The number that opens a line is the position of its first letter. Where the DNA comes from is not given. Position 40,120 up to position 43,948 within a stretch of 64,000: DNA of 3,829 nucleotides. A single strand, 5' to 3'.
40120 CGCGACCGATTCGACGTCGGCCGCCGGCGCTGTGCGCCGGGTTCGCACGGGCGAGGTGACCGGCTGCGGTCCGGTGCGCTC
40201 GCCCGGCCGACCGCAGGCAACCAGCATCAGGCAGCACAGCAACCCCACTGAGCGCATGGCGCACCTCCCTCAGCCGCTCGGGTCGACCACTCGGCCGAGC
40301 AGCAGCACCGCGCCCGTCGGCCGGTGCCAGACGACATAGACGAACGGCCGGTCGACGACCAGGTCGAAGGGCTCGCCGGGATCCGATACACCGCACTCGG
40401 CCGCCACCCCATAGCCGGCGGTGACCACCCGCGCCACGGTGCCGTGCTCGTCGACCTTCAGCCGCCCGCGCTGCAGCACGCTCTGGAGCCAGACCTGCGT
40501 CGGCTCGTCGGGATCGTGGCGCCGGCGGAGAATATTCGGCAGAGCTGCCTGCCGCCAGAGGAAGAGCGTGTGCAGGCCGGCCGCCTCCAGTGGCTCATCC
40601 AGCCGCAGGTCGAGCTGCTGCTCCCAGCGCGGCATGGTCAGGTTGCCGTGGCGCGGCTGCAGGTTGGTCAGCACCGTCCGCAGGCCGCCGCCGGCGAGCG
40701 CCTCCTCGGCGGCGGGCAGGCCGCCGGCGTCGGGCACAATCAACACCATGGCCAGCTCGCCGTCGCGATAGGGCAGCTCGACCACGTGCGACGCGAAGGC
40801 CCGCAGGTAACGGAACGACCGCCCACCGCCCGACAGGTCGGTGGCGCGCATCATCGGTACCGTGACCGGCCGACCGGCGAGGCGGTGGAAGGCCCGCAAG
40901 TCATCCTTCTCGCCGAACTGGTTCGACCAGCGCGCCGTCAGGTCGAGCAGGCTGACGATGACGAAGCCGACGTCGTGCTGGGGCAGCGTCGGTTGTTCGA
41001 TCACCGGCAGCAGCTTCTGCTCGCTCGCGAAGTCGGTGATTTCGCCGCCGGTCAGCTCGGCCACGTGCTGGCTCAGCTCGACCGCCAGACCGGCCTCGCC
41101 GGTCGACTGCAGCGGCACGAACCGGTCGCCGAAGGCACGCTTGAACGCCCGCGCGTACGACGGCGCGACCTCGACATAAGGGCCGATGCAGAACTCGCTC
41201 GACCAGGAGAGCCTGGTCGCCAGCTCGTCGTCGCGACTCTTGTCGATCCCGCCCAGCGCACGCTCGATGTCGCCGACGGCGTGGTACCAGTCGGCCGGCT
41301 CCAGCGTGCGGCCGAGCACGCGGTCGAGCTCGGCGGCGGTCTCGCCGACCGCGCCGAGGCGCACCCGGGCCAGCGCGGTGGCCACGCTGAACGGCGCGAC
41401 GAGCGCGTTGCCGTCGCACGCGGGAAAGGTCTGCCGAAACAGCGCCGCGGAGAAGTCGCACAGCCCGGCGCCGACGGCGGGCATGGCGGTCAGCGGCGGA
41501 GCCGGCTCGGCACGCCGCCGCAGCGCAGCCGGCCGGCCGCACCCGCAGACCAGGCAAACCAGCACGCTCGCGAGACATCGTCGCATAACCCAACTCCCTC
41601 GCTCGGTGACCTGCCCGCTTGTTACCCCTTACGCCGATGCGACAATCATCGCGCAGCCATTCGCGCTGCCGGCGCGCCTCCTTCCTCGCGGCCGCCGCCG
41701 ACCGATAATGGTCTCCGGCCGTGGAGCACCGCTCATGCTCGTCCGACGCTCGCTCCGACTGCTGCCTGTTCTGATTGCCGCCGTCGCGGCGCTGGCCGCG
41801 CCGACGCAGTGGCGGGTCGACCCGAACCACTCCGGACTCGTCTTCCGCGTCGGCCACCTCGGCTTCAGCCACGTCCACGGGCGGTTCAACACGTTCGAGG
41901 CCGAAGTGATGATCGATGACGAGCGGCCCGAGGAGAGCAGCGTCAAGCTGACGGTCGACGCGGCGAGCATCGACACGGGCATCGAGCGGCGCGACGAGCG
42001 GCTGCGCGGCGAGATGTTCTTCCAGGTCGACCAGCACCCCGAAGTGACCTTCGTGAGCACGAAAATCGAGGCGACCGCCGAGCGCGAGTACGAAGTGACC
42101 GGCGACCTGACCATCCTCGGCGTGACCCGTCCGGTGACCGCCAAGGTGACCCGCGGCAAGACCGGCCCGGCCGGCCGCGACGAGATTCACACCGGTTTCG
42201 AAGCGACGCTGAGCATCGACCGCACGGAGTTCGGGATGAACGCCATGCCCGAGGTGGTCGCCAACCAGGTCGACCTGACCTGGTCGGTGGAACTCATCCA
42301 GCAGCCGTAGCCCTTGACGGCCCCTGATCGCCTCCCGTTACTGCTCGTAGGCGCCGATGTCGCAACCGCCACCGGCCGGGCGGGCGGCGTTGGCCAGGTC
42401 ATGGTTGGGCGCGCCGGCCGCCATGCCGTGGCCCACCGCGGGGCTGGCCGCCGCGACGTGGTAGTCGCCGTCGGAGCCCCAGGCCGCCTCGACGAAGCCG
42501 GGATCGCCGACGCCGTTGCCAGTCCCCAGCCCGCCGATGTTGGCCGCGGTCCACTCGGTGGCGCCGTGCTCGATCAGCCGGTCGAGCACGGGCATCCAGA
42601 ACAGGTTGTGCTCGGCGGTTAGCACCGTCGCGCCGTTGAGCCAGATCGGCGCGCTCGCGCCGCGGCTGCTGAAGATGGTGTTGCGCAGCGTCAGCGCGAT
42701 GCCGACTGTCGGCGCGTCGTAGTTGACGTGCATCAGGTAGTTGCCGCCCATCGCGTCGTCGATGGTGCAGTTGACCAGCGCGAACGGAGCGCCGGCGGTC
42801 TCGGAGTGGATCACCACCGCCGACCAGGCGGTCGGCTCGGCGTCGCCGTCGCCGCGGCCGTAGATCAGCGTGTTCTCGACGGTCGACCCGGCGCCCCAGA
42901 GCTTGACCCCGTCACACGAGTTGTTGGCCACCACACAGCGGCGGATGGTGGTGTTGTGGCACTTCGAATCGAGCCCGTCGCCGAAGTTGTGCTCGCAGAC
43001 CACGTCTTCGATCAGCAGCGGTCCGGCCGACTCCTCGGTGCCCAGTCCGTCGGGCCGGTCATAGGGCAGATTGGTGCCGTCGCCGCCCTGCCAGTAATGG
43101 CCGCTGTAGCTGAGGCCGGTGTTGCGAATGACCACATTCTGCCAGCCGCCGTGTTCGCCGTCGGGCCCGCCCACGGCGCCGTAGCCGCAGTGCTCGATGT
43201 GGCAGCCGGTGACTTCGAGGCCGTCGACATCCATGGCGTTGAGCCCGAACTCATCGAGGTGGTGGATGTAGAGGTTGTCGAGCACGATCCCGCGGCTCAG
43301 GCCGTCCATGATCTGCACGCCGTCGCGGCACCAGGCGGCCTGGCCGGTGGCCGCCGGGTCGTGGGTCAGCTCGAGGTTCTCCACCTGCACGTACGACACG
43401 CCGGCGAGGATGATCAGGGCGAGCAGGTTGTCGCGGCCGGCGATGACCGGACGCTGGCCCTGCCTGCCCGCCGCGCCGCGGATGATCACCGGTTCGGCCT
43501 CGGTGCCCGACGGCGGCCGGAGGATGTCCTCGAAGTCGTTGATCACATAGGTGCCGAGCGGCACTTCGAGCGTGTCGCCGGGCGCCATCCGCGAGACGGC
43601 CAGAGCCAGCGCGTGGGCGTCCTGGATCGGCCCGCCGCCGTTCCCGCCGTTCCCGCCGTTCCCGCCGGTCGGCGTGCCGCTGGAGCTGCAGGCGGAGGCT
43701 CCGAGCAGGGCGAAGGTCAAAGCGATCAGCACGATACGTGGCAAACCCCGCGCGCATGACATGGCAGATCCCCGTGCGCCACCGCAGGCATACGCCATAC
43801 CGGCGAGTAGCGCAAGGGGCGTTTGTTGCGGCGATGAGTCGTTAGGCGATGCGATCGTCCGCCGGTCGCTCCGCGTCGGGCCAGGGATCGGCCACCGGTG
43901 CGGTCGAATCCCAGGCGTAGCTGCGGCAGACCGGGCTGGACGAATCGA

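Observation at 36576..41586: Operon of four translationally coupled lipoprotein serpins with unrelated reactive-centre loops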

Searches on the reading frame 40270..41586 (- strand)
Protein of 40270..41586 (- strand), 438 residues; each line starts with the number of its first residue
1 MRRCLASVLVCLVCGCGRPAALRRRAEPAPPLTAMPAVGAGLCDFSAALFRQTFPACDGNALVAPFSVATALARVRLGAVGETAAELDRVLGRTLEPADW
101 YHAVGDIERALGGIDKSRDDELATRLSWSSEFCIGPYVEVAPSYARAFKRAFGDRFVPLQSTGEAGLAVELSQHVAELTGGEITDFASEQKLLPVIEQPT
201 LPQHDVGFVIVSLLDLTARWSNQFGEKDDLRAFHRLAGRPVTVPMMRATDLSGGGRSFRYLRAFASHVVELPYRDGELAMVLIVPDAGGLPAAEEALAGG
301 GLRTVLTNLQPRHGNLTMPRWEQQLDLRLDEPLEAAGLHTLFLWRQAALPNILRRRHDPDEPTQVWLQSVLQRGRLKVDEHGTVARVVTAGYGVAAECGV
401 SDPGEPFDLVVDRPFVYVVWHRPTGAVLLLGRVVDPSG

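Call 3: search_protein_families(library=pfam, proteins=[window:40270-41586:-], max_evalue=0.01)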
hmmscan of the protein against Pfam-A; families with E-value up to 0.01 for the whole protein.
window:40270-41586:- (438 aa): 1 family
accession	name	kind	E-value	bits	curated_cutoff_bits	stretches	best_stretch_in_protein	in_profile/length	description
PF00079.25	Serpin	-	4e-51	174.8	27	1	43-436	4-370/370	Serpin (serine protease inhibitor)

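Call 4: search_protein_families(library=ncbifam, proteins=[window:40270-41586:-], max_evalue=0.01)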
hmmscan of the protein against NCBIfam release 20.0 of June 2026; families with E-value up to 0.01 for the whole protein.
window:40270-41586:- (438 aa): 0 families

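Call 35: find_homologous_proteins(query=window:40270-41586:-, max_evalue=1e-15)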
Query window:40270-41586:- (438 aa): 112 proteins with E <= 1e-15 among 8000 candidates.
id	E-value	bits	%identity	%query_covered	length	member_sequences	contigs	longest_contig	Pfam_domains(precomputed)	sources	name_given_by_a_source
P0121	8.2e-289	976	98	100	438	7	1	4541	PF00079.26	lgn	-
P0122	1.2e-235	801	83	100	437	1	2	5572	PF00079.26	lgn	-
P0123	1.3e-31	129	31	95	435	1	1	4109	PF00079.26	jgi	jgi:serpin B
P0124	5.5e-30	123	32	95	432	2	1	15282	PF00079.26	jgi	-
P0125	8.4e-30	123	29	99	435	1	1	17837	PF00079.26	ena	-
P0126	2.0e-29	121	30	100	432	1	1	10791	PF00079.26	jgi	jgi:serpin B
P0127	4.6e-29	120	29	99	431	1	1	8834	PF00079.26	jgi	jgi:serpin B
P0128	6.8e-29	120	30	98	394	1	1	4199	PF00079.26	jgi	jgi:serpin B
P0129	9.4e-29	119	30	86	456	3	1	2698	PF00079.26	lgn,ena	-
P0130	1.1e-28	119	31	92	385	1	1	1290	PF00079.26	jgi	jgi:serpin B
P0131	6.2e-28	116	31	87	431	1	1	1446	PF00079.26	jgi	jgi:serpin B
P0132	6.9e-28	116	32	98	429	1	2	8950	PF00079.26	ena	-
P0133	1.2e-27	115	30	99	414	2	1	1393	PF00079.26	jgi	jgi:serpin B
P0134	1.5e-27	115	29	89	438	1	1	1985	PF00079.26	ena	-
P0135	2.0e-27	115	29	97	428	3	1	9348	PF00079.26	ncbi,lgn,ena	-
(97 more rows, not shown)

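Call 37: find_encoding_contigs(protein=P0122, flank=10000, max_places=6)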
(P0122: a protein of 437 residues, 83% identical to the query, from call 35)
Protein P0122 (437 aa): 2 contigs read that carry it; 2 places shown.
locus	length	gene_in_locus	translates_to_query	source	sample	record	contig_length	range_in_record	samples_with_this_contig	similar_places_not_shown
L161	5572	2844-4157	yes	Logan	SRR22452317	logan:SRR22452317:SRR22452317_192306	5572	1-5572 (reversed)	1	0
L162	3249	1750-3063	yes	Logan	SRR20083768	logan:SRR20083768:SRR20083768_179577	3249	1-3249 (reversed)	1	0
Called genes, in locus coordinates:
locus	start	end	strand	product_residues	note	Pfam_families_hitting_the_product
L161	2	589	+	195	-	?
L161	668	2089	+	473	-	PF22842:Pel9A-like_beta_helix (weak), PF13229:Beta_helix (weak)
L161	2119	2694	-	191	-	PF04264:YceI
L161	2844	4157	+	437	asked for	PF00079:Serpin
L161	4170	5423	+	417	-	PF00079:Serpin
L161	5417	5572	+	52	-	?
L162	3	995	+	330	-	?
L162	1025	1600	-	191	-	PF04264:YceI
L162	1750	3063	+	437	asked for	PF00079:Serpin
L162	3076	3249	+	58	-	?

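Call 38: find_encoding_contigs(protein=P0121, flank=10000, max_places=8)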
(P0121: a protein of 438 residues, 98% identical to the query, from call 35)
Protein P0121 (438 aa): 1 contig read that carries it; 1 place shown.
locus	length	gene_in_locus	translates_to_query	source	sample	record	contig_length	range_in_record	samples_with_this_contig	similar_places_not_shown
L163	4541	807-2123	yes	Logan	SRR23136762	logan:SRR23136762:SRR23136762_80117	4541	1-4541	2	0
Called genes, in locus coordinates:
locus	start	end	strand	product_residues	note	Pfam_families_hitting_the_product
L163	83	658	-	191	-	PF04264:YceI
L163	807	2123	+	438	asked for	PF00079:Serpin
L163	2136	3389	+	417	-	PF00079:Serpin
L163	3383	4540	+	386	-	?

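Call 57: predict_structure(alignment_id=A3)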
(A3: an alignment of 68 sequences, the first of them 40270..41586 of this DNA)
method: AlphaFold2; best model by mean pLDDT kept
length: 438 residues; sequences in the alignment: 68
mean_pLDDT: 82.4   pTM: 0.83
mean pLDDT of the five models: 82.4, 82.3, 81.3, 80.7, 80.5
residues with pLDDT >= 90: 179; 70-90: 186; 50-70: 46; < 50: 27
segments of 3 or more residues with pLDDT < 50: 196-201, 392-404
pLDDT, mean of each block of 10 residues (from residue 1): 53 53 54 78 91 85 93 92 90 82 90 73 83 88 92 87 86 90 87 58 70 91 84 94 92 72 91 92 94 86 87 91 89 85 81 81 77 91 87 38 68 95 91 92
secondary structure, 60 per line:
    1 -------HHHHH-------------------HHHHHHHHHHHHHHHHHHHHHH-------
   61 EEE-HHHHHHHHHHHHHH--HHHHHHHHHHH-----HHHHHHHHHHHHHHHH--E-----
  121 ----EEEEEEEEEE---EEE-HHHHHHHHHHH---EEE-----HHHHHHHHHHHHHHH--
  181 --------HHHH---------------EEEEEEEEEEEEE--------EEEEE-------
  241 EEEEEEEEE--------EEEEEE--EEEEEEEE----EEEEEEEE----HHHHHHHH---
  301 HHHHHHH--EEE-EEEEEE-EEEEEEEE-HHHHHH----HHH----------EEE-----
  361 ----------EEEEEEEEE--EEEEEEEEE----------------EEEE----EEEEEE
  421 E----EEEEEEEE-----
elements in order: H8-12 H32-53 E61-63 H65-78 H81-91 H97-112 E125-134 E138-140 H142-152 E156-158 H164-178 H189-192 E208-220 E229-233 E241-249 E258-263 E266-273 E278-285 H290-297 H301-307 E310-312 E314-319 E321-328 H330-335 E353-355 E371-379 E382-390 E407-410 E415-421 E426-433

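Call 61: fold_search(model_id=the predicted structure, library=pdb)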
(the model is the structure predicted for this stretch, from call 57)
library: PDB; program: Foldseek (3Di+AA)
matches with E <= 10: 888; with E <= 0.001: 415
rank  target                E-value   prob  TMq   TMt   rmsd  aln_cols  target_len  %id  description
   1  4p0o                  8.1e-30  1.00  0.73  0.85   6.6       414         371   23  Cleaved Serpin 42Da (released 2014-05-07)
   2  3cvm_A                6.5e-29  1.00  0.72  0.83   6.3       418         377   24  High resolution structure of a stable Plasminogen activator inhibitor type-1 in its protease cleaved form (released 2008-08-19)
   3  1r1l_L                9.7e-29  1.00  0.71  0.76   7.1       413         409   20  Structure of dimeric antithrombin complexed with a P14-P9 reactive loop peptide and an exogenous tripeptide (formyl-no (released 2004-10-05)
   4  1e04_L                1.0e-28  1.00  0.72  0.76   7.3       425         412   20  PLASMA BETA ANTITHROMBIN-III (released 2000-06-02)
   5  4p0f                  1.5e-28  1.00  0.73  0.85   7.2       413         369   23  Cleaved Serpin 42Da (C 2 2 21) (released 2014-05-07)
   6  5ei0_A                1.8e-28  1.00  0.74  0.86   6.2       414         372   18  Structure of RCL-cleaved vaspin (serpinA12) (released 2015-11-11)
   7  3nda_A                2.0e-28  1.00  0.72  0.83   6.3       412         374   23  Crystal structure of serpin from tick Ixodes ricinus (released 2010-10-27)
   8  5ei0_E                3.0e-28  1.00  0.73  0.85   7.1       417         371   19  Structure of RCL-cleaved vaspin (serpinA12) (released 2015-11-11)
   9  2vdx_A                3.4e-28  1.00  0.72  0.85   6.7       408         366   19  Crystal Structure of the reactive loop Cleaved Corticosteroid Binding Globulin (released 2008-05-06)
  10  2vdy_B                4.6e-28  1.00  0.72  0.87   6.3       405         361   20  Crystal structure of the reactive loop cleaved Corticosteroid Binding Globulin complexed with Cortisol (released 2008-05-13)
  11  1dzg_L                5.7e-28  1.00  0.71  0.76   7.7       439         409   20  N135Q-S380C-ANTITHROMBIN-III (released 2000-05-26)
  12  1oyh_L                6.1e-28  1.00  0.71  0.76   7.4       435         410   20  Crystal Structure of P13 Alanine Variant of Antithrombin (released 2004-04-13)
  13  1dzh_L                7.7e-28  1.00  0.71  0.76   7.2       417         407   20  P14-FLUORESCEIN-N135Q-S380C-ANTITHROMBIN-III (released 2000-05-26)
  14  1jvq_L                1.0e-27  1.00  0.71  0.76   7.1       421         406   20  Crystal structure at 2.6A of the ternary complex between antithrombin, a P14-P8 reactive loop peptide, and an exogenou (released 2003-06-03)
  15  1e05_L                1.1e-27  1.00  0.71  0.74   7.0       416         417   21  PLASMA ALPHA ANTITHROMBIN-III (released 2000-06-02)
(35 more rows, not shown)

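Call 75: search_solved_structures(query=window:40270-41586:-, show_alignments=2, max_evalue=1e-10)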
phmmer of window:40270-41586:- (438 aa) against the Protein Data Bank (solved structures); distinct sequences matched with E-value up to 1e-10: 60.
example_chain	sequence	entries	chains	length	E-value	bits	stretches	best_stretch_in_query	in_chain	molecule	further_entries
4p0f_A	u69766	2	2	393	1.4e-24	90.5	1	205-423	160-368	Serine protease inhibitor 4, isoform B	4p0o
1dvm_A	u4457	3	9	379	8e-23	84.7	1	207-436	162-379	PLASMINOGEN ACTIVATOR INHIBITOR-1 | Plasminogen activator inhibitor 1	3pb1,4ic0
3cvm_A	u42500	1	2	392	1e-22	84.3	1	208-436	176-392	Plasminogen activator inhibitor 1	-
1b3k_A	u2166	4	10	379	1e-22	84.3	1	208-436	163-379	PLASMINOGEN ACTIVATOR INHIBITOR-1 | Plasminogen activator inhibitor 1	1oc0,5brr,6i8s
4g8o_A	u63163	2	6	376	1.1e-22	84.2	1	208-436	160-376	Plasminogen activator inhibitor 1 | Plasminogen activator inhibitor-1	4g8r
3ut3_A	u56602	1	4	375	1.2e-22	84.1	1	208-436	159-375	Plasminogen activator inhibitor 1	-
1c5g_A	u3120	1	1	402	1.2e-22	84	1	208-436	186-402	PLASMINOGEN ACTIVATOR INHIBITOR-1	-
5zlz_I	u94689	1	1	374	1.4e-22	83.8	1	208-436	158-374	Plasminogen activator inhibitor 1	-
3eox_A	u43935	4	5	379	2e-22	83.3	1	208-436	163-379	Plasminogen activator inhibitor 1 | Plasminogen Activator Inhibitor-1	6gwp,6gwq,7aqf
1db2_A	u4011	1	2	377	2.1e-22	83.3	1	208-436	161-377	PLASMINOGEN ACTIVATOR INHIBITOR-1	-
4aqh_A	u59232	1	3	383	2.2e-22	83.2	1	208-436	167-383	PLASMINOGEN ACTIVATOR INHIBITOR 1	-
1dvn_A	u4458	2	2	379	2.2e-22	83.2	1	208-436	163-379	PLASMINOGEN ACTIVATOR INHIBITOR-1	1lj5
1a7c_A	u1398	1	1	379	1e-21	81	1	208-436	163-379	PLASMINOGEN ACTIVATOR INHIBITOR TYPE 1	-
3q02_A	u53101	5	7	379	4.8e-21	78.8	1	208-436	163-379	Plasminogen activator inhibitor 1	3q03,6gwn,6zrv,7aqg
3r4l_A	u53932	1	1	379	1.4e-20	77.3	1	208-436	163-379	Plasminogen activator inhibitor 1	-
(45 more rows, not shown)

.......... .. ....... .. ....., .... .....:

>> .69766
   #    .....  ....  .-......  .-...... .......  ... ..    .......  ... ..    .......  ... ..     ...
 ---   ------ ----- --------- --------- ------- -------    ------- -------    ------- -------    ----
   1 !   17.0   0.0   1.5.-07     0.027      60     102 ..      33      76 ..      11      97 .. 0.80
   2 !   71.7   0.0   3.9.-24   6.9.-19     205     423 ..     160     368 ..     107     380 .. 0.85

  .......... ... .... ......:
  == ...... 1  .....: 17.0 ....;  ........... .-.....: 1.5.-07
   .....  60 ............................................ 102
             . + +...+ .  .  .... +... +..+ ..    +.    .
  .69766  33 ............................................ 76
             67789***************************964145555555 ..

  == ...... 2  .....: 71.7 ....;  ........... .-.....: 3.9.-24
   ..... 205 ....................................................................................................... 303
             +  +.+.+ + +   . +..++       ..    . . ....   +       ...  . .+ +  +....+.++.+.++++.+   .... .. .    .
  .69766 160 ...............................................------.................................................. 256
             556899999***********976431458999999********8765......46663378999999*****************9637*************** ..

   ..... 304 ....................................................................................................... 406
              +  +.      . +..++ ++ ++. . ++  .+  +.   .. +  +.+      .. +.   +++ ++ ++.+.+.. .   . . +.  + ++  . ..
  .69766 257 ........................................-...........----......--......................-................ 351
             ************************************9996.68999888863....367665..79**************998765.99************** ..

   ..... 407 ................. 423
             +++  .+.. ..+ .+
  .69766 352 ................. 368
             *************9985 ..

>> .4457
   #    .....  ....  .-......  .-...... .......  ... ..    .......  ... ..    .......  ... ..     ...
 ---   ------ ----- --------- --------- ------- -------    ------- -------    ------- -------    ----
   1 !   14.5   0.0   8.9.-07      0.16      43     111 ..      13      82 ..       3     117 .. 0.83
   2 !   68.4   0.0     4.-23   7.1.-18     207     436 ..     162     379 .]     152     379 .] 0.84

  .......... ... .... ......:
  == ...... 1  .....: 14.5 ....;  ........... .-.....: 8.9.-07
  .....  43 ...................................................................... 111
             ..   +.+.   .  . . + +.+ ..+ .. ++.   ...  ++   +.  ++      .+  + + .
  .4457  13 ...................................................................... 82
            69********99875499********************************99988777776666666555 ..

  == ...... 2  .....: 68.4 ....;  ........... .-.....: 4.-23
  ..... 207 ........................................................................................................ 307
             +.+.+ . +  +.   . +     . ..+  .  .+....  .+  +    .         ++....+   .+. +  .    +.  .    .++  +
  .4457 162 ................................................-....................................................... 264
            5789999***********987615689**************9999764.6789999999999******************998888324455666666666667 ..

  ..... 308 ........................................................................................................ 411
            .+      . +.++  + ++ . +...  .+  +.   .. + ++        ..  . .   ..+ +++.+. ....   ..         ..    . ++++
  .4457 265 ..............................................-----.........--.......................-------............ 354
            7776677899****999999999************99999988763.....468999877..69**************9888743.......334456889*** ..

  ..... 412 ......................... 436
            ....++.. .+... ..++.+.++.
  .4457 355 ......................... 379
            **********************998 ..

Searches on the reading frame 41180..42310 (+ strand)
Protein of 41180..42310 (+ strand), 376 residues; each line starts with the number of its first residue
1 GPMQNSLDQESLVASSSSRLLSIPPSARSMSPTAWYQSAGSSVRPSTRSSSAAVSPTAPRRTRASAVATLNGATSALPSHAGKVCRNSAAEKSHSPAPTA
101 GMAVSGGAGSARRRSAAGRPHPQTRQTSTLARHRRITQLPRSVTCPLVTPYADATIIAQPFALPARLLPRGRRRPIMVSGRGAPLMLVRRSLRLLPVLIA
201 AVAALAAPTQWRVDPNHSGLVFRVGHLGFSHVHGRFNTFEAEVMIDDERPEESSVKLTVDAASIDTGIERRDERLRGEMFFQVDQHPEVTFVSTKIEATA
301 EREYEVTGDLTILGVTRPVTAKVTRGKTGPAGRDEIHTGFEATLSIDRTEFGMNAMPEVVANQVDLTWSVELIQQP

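Call 14: search_protein_families(library=pfam, proteins=[window:41180-42310:+], max_evalue=0.001)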
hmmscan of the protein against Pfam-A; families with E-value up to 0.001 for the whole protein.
window:41180-42310:+ (376 aa): 1 family
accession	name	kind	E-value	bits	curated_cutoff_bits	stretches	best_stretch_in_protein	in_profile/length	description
PF04264.18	YceI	-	2.9e-48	164.5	23.7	1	211-371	1-149/150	YceI-like domain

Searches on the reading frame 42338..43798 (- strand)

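Call 14: search_protein_families(library=pfam, proteins=[window:42338-43798:-], max_evalue=0.001)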
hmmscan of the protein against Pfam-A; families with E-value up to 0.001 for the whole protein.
window:42338-43798:- (486 aa): 1 family
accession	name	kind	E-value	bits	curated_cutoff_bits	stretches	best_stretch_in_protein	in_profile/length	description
PF13229.12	Beta_helix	-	5.9e-13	49.2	25.9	2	259-396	33-154/158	Right handed beta helix region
